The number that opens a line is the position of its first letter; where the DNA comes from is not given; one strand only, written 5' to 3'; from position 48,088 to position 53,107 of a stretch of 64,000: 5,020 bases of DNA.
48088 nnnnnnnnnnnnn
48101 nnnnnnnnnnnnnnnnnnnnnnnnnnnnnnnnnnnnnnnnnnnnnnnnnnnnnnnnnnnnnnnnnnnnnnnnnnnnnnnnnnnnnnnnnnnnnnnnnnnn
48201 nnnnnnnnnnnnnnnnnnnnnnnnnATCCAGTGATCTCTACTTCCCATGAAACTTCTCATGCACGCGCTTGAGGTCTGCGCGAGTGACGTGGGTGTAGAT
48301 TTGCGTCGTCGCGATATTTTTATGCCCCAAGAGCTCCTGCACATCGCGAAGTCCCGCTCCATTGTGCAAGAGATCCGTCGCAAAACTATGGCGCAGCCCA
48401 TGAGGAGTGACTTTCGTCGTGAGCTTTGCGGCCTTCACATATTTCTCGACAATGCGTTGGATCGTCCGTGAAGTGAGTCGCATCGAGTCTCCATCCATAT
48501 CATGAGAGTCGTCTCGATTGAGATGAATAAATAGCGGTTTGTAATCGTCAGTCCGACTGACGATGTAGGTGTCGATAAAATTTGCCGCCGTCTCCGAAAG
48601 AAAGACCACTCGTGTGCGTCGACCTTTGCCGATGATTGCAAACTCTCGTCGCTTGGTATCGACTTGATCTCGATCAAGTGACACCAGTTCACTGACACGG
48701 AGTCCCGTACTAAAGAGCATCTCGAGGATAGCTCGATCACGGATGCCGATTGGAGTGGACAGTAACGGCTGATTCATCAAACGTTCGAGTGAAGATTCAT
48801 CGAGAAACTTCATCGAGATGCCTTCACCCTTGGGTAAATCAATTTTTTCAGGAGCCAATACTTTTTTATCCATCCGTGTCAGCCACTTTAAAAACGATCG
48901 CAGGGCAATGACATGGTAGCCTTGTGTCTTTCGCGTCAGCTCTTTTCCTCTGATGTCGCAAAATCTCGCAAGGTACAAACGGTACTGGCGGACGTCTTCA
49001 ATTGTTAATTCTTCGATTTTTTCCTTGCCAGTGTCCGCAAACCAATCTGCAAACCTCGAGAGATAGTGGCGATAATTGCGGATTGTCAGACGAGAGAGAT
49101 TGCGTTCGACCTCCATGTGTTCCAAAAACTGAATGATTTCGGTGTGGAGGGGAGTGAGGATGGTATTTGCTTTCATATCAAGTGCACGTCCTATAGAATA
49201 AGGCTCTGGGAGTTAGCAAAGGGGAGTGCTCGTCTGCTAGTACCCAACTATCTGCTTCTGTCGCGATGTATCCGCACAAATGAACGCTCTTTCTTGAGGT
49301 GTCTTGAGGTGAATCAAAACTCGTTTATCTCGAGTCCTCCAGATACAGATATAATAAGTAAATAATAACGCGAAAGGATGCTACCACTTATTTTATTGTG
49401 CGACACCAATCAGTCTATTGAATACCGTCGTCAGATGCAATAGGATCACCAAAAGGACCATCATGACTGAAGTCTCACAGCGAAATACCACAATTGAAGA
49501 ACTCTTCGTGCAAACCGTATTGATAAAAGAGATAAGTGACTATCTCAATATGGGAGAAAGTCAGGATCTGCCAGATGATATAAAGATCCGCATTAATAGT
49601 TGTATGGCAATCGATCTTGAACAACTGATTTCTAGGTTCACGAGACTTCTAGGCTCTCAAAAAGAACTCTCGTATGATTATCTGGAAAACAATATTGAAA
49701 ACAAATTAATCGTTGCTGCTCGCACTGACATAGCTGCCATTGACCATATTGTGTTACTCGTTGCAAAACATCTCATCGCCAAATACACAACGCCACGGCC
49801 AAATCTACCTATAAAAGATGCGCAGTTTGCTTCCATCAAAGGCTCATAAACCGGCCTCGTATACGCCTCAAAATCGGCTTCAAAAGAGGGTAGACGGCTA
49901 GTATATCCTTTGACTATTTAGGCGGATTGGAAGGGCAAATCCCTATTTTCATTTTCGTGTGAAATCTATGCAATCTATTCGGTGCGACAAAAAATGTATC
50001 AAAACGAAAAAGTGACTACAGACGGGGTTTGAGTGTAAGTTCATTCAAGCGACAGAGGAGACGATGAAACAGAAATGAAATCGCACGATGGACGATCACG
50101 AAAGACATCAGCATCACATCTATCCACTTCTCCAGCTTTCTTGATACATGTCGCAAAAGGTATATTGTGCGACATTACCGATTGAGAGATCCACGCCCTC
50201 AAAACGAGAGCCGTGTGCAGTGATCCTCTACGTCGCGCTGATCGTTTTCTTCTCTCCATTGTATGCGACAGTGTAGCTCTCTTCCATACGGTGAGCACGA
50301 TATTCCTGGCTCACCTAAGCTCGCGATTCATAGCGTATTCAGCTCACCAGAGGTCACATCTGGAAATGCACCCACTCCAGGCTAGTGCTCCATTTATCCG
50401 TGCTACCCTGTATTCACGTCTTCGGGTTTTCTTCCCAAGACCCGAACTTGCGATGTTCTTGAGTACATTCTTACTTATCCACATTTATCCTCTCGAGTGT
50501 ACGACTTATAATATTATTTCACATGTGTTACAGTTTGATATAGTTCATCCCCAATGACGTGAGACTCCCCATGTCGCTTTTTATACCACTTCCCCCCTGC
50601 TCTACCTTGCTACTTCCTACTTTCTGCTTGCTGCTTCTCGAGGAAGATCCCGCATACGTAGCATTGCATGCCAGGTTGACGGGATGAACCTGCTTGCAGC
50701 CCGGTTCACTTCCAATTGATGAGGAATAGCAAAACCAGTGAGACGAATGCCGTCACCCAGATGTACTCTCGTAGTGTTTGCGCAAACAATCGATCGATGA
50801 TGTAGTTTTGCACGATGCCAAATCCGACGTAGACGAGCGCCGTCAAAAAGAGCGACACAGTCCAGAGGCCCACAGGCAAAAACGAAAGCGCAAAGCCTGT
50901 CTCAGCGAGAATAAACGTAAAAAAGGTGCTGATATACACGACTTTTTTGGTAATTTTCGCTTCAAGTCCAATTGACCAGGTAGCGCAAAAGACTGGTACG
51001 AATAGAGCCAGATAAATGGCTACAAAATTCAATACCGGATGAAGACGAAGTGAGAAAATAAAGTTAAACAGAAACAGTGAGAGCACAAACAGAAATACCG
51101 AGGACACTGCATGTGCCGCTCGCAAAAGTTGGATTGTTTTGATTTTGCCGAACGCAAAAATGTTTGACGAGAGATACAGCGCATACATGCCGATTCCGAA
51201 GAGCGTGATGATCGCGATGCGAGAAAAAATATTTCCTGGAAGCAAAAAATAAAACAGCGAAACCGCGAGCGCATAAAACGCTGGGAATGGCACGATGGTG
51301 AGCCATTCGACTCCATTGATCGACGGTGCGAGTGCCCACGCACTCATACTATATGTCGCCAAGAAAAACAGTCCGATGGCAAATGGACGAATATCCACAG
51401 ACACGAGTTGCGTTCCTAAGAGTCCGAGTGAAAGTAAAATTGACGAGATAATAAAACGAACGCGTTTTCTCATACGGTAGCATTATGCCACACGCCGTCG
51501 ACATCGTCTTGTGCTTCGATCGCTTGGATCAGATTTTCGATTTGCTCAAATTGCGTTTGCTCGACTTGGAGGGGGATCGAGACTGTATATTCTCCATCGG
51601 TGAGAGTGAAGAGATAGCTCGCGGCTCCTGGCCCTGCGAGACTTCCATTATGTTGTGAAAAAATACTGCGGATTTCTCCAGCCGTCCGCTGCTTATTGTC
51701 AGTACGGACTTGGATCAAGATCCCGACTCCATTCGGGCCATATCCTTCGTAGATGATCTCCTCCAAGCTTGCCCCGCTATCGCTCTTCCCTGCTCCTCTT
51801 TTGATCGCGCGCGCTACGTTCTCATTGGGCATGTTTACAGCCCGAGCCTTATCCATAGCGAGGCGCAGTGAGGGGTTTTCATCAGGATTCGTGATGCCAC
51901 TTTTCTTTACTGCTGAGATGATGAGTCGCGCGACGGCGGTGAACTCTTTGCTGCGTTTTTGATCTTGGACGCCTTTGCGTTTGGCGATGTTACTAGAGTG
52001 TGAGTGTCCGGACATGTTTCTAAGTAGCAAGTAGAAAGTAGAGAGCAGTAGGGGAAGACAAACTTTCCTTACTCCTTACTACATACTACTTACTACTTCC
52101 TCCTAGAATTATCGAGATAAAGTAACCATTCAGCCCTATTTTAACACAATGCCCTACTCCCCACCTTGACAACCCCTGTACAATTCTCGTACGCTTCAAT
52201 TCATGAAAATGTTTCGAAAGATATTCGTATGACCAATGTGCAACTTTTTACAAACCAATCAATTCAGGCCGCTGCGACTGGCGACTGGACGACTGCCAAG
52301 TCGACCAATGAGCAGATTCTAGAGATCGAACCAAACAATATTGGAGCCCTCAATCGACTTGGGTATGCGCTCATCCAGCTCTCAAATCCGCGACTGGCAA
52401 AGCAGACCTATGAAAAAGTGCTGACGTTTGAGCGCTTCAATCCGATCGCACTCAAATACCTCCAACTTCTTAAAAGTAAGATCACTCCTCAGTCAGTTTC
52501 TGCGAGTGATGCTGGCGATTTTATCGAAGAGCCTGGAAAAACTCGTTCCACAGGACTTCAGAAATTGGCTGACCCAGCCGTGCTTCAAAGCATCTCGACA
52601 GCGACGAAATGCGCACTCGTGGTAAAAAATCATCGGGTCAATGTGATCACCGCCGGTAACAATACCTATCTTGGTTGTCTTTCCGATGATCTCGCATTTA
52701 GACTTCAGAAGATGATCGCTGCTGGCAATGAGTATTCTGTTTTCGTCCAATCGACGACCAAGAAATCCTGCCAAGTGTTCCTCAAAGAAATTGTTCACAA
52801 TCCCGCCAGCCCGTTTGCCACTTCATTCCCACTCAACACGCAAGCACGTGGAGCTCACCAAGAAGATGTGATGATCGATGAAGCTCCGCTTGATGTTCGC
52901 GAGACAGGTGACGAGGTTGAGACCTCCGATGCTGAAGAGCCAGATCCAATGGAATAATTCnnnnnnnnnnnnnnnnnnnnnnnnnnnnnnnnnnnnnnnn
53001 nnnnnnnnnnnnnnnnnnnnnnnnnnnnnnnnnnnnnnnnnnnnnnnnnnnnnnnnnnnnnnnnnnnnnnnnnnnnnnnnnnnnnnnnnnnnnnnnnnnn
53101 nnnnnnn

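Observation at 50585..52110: Same heptad-repeat family at two further intergenic loci (50585-50650; 52020-52110)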

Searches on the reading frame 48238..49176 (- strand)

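Call 14: search_protein_families(library=pfam, proteins=[window:48238-49176:-])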
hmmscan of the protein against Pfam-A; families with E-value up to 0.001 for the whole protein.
window:48238-49176:- (312 aa): 4 families
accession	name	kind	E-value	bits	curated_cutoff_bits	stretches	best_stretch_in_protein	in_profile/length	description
PF00589.27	Phage_integrase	-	1.5e-44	152.2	27.1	1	123-298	1-169/172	Phage integrase family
PF02899.23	Phage_int_SAM_1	-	6.3e-14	52.5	22.3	1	14-101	1-81/83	Phage integrase, N-terminal SAM-like domain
PF13495.12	Phage_int_SAM_4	-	2.8e-09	37.7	27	1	16-98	4-77/85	Phage integrase, N-terminal SAM-like domain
PF13102.12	Phage_int_SAM_5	-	0.00052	20.8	22.3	0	19-97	8-80/98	Phage integrase SAM-like domain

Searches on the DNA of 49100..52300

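Call 15: search_rna_families(source=window, start=49100, end=52300, threshold=evalue, max_evalue=10)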
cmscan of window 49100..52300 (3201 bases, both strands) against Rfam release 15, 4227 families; matches with E-value up to 10: 4.
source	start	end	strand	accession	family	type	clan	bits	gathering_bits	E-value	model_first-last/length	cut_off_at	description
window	52020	52101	-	RF03831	mir-627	Gene; miRNA;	-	24.7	86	0.025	1-87/87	no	mir-627 microRNA precursor family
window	52027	52093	-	RF03873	mir-3192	Gene; miRNA;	-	19.1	80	2.9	1-77/77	no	mir-3192 microRNA precursor family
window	52023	52096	-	RF03833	mir-5928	Gene; miRNA;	-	18.5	59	4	1-75/75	no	mir-5928 microRNA precursor family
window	52028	52106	-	RF00027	let-7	Gene; miRNA;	CL00148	17.3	53.5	6.9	1-84/84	no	let-7 microRNA precursor family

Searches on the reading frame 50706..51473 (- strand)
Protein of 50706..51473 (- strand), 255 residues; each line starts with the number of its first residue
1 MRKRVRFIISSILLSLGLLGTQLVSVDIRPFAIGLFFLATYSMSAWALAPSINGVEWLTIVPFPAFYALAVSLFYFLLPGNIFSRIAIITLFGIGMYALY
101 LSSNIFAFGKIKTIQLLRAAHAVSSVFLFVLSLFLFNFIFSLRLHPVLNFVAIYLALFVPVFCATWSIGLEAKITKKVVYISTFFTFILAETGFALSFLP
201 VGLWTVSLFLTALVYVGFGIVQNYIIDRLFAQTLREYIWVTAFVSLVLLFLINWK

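Call 14: search_protein_families(library=pfam, proteins=[window:50706-51473:-])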
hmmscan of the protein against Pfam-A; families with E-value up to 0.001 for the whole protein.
window:50706-51473:- (255 aa): 1 family
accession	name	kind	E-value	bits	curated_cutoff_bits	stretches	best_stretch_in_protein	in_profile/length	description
PF18900.5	DUF5656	-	0.00056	19.8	23.3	1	64-249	62-239/242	Protein of unknown function (DUF5656)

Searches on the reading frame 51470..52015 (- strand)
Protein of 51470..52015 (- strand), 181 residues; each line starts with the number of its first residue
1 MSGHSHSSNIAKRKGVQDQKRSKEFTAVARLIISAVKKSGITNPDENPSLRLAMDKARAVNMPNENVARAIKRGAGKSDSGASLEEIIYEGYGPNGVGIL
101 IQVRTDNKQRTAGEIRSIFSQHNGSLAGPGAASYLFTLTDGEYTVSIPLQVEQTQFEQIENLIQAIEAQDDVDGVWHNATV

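Call 14: search_protein_families(library=pfam, proteins=[window:51470-52015:-])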
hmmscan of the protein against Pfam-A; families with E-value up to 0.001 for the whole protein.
window:51470-52015:- (181 aa): 2 families
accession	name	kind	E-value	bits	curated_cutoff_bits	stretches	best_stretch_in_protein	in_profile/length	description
PF20772.2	TACO1_YebC_N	-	9.4e-25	87.3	36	1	5-77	1-73/73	TACO1/YebC protein N-terminal domain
PF01709.26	Transcrip_reg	-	1.8e-24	86.8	27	1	84-137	1-54/160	TACO1/YebC second and third domain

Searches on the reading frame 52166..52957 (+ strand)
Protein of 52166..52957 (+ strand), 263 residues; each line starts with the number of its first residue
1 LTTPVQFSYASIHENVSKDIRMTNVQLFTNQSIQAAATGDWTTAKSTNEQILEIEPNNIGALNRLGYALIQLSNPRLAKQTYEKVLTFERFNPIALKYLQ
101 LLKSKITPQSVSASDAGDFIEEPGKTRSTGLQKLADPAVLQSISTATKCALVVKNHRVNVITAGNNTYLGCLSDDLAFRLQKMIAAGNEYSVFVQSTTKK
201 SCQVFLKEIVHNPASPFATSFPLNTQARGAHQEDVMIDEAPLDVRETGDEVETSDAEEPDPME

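Call 14: search_protein_families(library=pfam, proteins=[window:52166-52957:+])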
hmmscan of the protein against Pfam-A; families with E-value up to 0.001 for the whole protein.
window:52166-52957:+ (263 aa): 3 families
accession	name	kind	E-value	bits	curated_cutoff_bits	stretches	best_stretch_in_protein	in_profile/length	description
PF13431.12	TPR_17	-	0.00024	21.6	24.4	0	49-80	3-34/34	Tetratricopeptide repeat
PF14559.12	TPR_19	-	0.00037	21.2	25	1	36-89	2-55/68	Tetratricopeptide repeat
PF00515.34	TPR_1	-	0.00067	19.8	27.8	0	61-88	3-30/34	Tetratricopeptide repeat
